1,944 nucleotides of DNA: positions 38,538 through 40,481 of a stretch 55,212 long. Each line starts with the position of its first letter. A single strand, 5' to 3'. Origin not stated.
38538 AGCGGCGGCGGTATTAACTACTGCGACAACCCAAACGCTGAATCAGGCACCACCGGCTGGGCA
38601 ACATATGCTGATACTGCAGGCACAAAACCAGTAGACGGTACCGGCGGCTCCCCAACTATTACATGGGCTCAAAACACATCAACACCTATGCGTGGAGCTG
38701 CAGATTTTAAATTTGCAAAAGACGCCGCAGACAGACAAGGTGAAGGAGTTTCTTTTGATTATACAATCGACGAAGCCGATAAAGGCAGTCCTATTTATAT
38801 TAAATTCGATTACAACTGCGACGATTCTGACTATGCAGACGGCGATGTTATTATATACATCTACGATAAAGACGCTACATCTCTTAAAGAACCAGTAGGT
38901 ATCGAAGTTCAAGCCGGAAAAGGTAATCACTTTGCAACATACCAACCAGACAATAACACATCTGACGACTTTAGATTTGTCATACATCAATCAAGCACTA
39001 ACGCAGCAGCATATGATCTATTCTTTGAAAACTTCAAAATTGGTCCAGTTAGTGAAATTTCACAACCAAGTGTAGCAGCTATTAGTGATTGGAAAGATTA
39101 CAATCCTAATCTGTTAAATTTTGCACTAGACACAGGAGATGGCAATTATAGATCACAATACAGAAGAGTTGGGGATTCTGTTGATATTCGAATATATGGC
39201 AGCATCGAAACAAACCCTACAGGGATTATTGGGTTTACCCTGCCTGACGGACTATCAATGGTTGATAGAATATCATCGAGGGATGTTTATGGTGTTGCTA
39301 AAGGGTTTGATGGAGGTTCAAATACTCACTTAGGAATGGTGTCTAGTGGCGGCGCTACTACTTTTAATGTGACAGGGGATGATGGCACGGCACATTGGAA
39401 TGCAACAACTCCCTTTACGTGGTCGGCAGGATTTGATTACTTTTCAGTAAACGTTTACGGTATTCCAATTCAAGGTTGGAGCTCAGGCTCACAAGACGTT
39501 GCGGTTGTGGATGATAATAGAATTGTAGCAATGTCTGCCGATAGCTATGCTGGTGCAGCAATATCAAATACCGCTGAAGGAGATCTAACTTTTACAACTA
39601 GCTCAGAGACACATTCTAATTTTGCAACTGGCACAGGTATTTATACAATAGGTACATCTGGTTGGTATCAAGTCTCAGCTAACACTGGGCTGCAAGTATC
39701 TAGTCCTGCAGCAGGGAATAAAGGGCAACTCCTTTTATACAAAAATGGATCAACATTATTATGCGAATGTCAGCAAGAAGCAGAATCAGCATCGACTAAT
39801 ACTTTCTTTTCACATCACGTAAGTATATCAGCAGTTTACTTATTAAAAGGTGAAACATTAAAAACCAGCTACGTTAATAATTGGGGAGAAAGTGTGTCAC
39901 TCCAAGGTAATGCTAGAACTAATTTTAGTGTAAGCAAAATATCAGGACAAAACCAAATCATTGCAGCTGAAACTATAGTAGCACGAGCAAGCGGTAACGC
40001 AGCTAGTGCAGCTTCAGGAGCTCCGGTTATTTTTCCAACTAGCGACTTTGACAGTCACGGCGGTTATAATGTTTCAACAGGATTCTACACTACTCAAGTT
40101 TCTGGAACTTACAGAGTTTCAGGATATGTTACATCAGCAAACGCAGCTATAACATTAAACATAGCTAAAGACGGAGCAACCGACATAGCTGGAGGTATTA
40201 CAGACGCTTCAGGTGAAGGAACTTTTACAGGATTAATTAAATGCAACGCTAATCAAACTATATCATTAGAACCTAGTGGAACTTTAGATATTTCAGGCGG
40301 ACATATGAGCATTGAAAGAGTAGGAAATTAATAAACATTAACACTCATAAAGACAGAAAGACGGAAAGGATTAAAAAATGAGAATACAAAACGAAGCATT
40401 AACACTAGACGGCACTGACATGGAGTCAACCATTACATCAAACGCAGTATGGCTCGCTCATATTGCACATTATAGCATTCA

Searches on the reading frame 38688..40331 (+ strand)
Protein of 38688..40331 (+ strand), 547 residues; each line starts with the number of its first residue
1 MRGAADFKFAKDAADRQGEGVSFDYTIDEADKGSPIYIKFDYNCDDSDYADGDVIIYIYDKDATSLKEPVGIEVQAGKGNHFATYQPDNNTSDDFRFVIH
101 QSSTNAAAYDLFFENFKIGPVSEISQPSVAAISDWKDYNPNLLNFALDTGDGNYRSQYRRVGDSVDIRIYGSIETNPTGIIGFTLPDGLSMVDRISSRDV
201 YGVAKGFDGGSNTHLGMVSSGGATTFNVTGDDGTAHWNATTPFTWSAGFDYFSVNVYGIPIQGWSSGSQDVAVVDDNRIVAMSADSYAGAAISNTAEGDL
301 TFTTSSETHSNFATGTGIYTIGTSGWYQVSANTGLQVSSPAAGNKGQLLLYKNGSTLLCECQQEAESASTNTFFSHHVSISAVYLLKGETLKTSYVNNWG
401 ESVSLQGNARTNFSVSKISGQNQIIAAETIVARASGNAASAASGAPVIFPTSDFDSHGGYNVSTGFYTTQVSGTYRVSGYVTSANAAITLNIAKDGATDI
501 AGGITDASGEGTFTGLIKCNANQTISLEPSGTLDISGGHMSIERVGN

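Call 41: search_protein_families(library=phrogs, proteins=[window:38688-40331:+], max_evalue=0.00001)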
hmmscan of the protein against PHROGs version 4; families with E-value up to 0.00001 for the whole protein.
window:38688-40331:+ (547 aa): 1 family
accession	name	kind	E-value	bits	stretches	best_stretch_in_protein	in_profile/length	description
phrog_15750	-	unknown function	7.8e-07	30.4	0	434-528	39-143/168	-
